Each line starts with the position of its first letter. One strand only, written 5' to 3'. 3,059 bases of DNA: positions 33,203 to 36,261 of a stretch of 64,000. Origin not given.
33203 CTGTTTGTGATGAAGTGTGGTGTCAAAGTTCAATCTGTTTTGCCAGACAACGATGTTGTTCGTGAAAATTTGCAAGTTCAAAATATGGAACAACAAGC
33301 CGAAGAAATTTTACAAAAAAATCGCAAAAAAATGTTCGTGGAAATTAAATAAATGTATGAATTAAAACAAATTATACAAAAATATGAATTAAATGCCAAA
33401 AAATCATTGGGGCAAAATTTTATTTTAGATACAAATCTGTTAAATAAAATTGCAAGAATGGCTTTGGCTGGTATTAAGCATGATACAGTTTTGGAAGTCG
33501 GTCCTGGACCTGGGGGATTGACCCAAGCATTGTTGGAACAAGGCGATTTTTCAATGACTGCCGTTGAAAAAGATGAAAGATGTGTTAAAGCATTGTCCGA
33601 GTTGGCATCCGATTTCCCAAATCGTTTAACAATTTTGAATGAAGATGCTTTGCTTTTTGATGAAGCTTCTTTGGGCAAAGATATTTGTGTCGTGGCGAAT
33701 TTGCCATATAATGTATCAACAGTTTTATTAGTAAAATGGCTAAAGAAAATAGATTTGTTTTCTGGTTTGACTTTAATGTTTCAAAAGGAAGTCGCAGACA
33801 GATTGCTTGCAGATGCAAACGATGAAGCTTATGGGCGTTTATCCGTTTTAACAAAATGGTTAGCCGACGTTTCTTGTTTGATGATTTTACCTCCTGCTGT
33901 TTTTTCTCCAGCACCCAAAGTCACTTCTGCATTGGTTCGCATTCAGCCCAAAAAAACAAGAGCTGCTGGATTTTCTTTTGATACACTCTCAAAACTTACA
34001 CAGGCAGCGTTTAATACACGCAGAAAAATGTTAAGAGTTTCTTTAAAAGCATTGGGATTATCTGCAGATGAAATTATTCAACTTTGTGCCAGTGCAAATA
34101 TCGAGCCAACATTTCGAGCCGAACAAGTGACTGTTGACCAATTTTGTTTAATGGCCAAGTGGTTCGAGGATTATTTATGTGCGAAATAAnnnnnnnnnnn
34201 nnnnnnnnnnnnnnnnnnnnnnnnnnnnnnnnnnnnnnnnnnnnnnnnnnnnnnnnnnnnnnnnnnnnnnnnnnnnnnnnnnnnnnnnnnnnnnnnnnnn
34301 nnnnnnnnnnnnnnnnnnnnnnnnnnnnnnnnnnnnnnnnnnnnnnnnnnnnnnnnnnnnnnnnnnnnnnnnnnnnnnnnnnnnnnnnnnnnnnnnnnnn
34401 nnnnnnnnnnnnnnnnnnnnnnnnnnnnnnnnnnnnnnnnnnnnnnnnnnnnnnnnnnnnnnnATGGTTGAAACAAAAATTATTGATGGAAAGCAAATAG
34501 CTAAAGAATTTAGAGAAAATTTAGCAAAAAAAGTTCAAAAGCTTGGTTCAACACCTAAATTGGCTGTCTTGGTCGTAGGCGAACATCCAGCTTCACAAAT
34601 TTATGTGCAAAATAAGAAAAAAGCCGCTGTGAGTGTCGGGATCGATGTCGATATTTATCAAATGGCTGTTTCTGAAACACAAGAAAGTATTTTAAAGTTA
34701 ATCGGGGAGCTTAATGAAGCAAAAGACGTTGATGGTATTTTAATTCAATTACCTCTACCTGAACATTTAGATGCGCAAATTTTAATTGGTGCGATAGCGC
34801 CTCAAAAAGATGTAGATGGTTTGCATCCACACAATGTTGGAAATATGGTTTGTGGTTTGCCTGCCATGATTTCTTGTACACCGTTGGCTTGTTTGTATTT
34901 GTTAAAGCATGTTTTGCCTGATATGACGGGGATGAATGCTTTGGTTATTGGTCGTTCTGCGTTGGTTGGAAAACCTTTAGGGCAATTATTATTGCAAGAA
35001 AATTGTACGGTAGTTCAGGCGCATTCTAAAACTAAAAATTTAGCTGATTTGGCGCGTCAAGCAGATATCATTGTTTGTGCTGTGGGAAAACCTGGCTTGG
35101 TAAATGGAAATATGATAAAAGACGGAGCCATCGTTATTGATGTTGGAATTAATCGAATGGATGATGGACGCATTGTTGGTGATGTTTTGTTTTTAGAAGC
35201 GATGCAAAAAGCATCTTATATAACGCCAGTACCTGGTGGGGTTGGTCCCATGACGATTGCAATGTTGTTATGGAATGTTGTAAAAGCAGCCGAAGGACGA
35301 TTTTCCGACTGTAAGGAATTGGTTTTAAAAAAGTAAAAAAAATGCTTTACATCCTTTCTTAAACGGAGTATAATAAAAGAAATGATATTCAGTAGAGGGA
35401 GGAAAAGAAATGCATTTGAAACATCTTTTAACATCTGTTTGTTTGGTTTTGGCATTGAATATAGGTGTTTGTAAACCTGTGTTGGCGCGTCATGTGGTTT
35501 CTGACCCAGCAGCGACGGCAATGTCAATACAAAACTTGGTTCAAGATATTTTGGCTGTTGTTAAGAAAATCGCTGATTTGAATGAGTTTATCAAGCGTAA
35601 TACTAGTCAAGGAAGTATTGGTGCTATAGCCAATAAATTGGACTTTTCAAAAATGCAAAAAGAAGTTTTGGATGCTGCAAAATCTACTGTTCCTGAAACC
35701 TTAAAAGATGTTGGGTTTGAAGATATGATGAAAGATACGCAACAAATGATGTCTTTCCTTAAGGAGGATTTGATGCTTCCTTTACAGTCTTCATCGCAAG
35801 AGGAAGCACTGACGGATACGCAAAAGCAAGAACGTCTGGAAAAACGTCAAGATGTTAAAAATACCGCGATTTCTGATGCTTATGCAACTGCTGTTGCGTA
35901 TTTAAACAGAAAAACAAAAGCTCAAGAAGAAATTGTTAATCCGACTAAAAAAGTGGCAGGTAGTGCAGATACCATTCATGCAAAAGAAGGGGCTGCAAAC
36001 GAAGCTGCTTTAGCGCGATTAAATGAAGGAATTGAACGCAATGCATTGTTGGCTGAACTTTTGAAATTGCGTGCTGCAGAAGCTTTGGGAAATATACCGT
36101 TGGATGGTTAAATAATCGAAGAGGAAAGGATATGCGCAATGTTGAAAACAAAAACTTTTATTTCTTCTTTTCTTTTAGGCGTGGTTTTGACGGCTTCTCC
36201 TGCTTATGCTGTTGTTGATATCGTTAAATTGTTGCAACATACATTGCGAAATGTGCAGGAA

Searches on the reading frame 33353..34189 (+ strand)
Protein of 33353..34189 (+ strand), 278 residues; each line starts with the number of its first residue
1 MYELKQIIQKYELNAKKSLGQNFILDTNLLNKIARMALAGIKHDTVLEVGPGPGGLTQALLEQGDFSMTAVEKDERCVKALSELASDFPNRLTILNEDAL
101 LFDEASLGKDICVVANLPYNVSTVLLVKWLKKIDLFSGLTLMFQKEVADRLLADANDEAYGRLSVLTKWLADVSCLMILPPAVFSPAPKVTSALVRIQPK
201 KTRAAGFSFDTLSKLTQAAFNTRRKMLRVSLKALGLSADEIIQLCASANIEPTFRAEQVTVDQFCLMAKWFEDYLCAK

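Call 5: search_protein_families(library=pfam, proteins=[window:33353-34189:+], max_evalue=0.01)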
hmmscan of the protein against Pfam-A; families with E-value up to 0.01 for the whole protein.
window:33353-34189:+ (278 aa): 3 families
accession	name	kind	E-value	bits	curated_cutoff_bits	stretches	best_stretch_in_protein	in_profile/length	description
PF00398.26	RrnaAD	-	6.9e-56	189.7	24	1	14-272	3-262/263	Ribosomal RNA adenine dimethylase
PF13649.12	Methyltransf_25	-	0.00019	22.5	27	1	46-117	1-73/97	Methyltransferase domain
PF13489.12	Methyltransf_23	-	0.0012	19.1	27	1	29-93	9-61/164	Methyltransferase domain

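Call 6: search_protein_families(library=ncbifam, proteins=[window:33353-34189:+], max_evalue=0.01)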
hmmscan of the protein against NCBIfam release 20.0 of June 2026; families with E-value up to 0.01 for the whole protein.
window:33353-34189:+ (278 aa): 21 families
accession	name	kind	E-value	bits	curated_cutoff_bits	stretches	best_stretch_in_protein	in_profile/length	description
TIGR00755.1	ksgA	equivalog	2.9e-73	246.3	171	1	14-270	2-255/256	16S rRNA (adenine(1518)-N(6)/adenine(1519)-N(6))-dimethyltransferase RsmA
NF011486.0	PRK14896.1-1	equivalog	1.5e-38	132.5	450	1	15-233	22-235/284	16S ribosomal RNA methyltransferase A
NF000499.2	Erm23S_rRNA_broad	equivalog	1.4e-34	119.6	212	1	19-265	1-238/244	23S ribosomal RNA methyltransferase Erm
NF000337.1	erm_SHROVE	exception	1.3e-19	70.5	320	1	16-203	3-182/248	ErmE/ErmH/ErmO/ErmR family 23S rRNA (adenine(2058)-N(6))-methyltransferase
NF012219.1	erm_C_23S_MT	exception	6.9e-17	61.8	530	1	16-204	7-183/244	23S rRNA (adenine(2058)-N(6))-methyltransferase Erm(C)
NF011489.0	PRK14896.1-5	equivalog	9.9e-14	51.4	236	1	19-240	3-193/217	16S ribosomal RNA methyltransferase A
NF000047.1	ErmV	exception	2.1e-13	50.3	500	1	16-204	8-190/259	23S rRNA (adenine(2058)-N(6))-methyltransferase Erm(V)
NF042938.1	Erm55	exception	6.8e-13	48.3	525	1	16-201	8-181/270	23S rRNA (adenine(2058)-N(6))-methyltransferase Erm(55)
NF045543.1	erm_G_23S_MT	exception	8.4e-13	48.6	515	1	20-205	9-184/244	23S rRNA (adenine(2058)-N(6))-methyltransferase Erm(G)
NF012223.0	erm_F_23S_MT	exception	1.6e-12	47.3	575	1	19-201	11-186/266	23S rRNA (adenine(2058)-N(6))-methyltransferase Erm(F)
NF000412.1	Erm43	exception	4.4e-12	46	500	1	20-201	9-180/243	23S rRNA (adenine(2058)-N(6))-methyltransferase Erm(43)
NF012220.1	erm_B_23S_MT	exception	1.5e-11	44.3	525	1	19-202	7-180/245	23S rRNA (adenine(2058)-N(6))-methyltransferase Erm(B)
NF012222.1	erm_A_23S_MT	exception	4.2e-11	42.8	475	1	20-198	9-177/243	23S rRNA (adenine(2058)-N(6))-methyltransferase Erm(A)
NF000411.1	Erm45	exception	3e-10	40.3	525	1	16-197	4-175/245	23S rRNA (adenine(2058)-N(6))-methyltransferase Erm(45)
NF042988.1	Erm46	exception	4e-10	39.4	503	1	16-202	8-182/255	23S rRNA (adenine(2058)-N(6))-methyltransferase Erm(46)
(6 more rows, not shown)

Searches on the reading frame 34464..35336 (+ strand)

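Call 5: search_protein_families(library=pfam, proteins=[window:34464-35336:+], max_evalue=0.01)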
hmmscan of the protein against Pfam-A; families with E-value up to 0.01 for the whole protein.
window:34464-35336:+ (290 aa): 2 families
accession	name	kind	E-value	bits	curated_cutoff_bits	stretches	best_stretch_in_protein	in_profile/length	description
PF02882.25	THF_DHG_CYH_C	-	8.1e-63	211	27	1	121-277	1-157/160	Tetrahydrofolate dehydrogenase/cyclohydrolase, NAD(P)-binding domain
PF00763.28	THF_DHG_CYH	-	1e-36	126.1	32.8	1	7-118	1-115/115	Tetrahydrofolate dehydrogenase/cyclohydrolase, catalytic domain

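Call 6: search_protein_families(library=ncbifam, proteins=[window:34464-35336:+], max_evalue=0.01)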
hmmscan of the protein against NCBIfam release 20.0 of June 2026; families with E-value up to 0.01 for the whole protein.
window:34464-35336:+ (290 aa): 31 families (the best 25 are shown)
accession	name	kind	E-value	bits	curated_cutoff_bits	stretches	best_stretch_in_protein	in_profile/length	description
NF010785.0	PRK14188.1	subfamily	2.9e-106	354.7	396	1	3-277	2-287/297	bifunctional methylenetetrahydrofolate dehydrogenase/methenyltetrahydrofolate cyclohydrolase FolD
NF008058.0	PRK10792.1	equivalog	1.4e-101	339.3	355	1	4-277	3-280/285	bifunctional methylenetetrahydrofolate dehydrogenase/methenyltetrahydrofolate cyclohydrolase FolD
NF010787.0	PRK14191.1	equivalog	7.1e-99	330.5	423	1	5-279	2-280/285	bifunctional methylenetetrahydrofolate dehydrogenase/methenyltetrahydrofolate cyclohydrolase FolD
NF010776.0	PRK14179.1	equivalog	4.5e-96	321.3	445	1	4-277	2-279/284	bifunctional methylenetetrahydrofolate dehydrogenase/methenyltetrahydrofolate cyclohydrolase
NF010783.0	PRK14186.1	equivalog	6.3e-96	321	333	1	5-282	3-288/297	bifunctional methylenetetrahydrofolate dehydrogenase/methenyltetrahydrofolate cyclohydrolase FolD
NF010786.0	PRK14189.1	subfamily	9.2e-96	320.3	421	1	4-278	3-280/285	bifunctional methylenetetrahydrofolate dehydrogenase/methenyltetrahydrofolate cyclohydrolase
NF010781.0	PRK14184.1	equivalog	5.6e-94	314.4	438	1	5-279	2-283/286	bifunctional 5,10-methylene-tetrahydrofolate dehydrogenase/ 5,10-methylene-tetrahydrofolate cyclohydrolase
NF010780.0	PRK14183.1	equivalog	2.1e-92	309.4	480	1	5-279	2-280/283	bifunctional 5,10-methylene-tetrahydrofolate dehydrogenase/ 5,10-methylene-tetrahydrofolate cyclohydrolase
NF010770.0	PRK14173.1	equivalog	1.6e-91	306.5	411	1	4-280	3-282/287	bifunctional 5,10-methylene-tetrahydrofolate dehydrogenase/ 5,10-methylene-tetrahydrofolate cyclohydrolase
NF010784.0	PRK14187.1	equivalog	1.1e-90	303.7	486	1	3-276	2-284/300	bifunctional methylenetetrahydrofolate dehydrogenase/methenyltetrahydrofolate cyclohydrolase FolD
NF010790.0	PRK14194.1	equivalog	1.6e-88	296.8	508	1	3-277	3-283/301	bifunctional methylenetetrahydrofolate dehydrogenase/methenyltetrahydrofolate cyclohydrolase FolD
NF010763.0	PRK14166.1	equivalog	8.8e-86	287.4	501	1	6-280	3-281/282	bifunctional 5,10-methylene-tetrahydrofolate dehydrogenase/ 5,10-methylene-tetrahydrofolate cyclohydrolase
NF010775.0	PRK14178.1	equivalog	9.5e-86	287.5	465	1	6-281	2-276/279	bifunctional methylenetetrahydrofolate dehydrogenase/methenyltetrahydrofolate cyclohydrolase FolD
NF010772.0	PRK14175.1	equivalog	2.5e-85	286.2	459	1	4-276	3-278/286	bifunctional methylenetetrahydrofolate dehydrogenase/methenyltetrahydrofolate cyclohydrolase FolD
NF010764.0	PRK14167.1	subfamily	5.5e-85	285.1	477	1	4-277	2-287/297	bifunctional 5,10-methylene-tetrahydrofolate dehydrogenase/ 5,10-methylene-tetrahydrofolate cyclohydrolase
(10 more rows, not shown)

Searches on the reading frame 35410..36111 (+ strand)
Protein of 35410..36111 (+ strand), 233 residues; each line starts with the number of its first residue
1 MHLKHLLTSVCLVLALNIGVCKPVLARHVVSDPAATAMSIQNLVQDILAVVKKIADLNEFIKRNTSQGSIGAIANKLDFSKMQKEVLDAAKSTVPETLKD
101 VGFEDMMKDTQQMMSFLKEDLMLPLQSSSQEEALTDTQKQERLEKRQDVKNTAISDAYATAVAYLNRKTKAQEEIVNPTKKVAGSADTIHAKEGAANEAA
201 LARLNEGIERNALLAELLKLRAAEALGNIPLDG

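Call 5: search_protein_families(library=pfam, proteins=[window:35410-36111:+], max_evalue=0.01)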
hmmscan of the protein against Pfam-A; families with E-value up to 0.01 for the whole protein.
window:35410-36111:+ (233 aa): 0 families

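Call 6: search_protein_families(library=ncbifam, proteins=[window:35410-36111:+], max_evalue=0.01)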
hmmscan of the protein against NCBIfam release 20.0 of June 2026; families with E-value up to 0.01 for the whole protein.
window:35410-36111:+ (233 aa): 0 families

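Call 27: search_protein_families(library=pfam, proteins=[window:35410-36111:+], max_evalue=10)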
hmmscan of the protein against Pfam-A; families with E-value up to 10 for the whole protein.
window:35410-36111:+ (233 aa): 1 family
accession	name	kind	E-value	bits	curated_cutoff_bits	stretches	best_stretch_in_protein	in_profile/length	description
PF13605.11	DUF4141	-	0.018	14.8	30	1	11-48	6-40/53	Domain of unknown function (DUF4141)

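Call 61: search_solved_structures(query=A4, max_evalue=10)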
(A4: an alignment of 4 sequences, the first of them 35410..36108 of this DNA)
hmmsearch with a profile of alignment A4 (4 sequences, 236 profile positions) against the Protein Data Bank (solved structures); distinct sequences matched with E-value up to 10: 4.
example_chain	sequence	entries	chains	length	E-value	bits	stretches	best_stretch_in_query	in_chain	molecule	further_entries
1ez3_A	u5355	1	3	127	0.12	15.5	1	69-152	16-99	SYNTAXIN-1A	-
1br0_A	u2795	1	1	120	0.12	15.4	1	69-152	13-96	PROTEIN (SYNTAXIN 1-A)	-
4jeu_B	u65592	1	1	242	0.35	13.9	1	69-153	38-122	Syntaxin-1A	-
2ghi_A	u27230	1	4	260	0.55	13.3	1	40-110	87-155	transport protein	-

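Call 108: find_homologous_proteins(query=A6, max_evalue=0.01)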
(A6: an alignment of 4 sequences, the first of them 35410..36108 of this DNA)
Query A6 (4 sequences) (233 aa, profile of the alignment): 6 proteins with E <= 0.01 among 8000 candidates.
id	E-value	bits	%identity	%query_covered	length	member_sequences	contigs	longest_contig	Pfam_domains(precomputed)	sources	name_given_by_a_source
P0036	5.7e-86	306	100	100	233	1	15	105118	-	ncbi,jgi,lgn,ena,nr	ncbi:MAG: hypothetical protein E7013_01010 [Alphaproteobacteria bacterium]|nr:hypothetical protein [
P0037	6.3e-83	297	29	37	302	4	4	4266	-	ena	-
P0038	3.2e-82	294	28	37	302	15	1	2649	-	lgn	-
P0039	1.5e-79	285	86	100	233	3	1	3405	-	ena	-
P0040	2.2e-47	180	50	100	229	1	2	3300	-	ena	-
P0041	1.1e-36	145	46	100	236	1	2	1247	-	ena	-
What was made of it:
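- Tried and rejected: A profile search with the 233-aa neighbour family found only clade members without Pfam labels (call 108).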
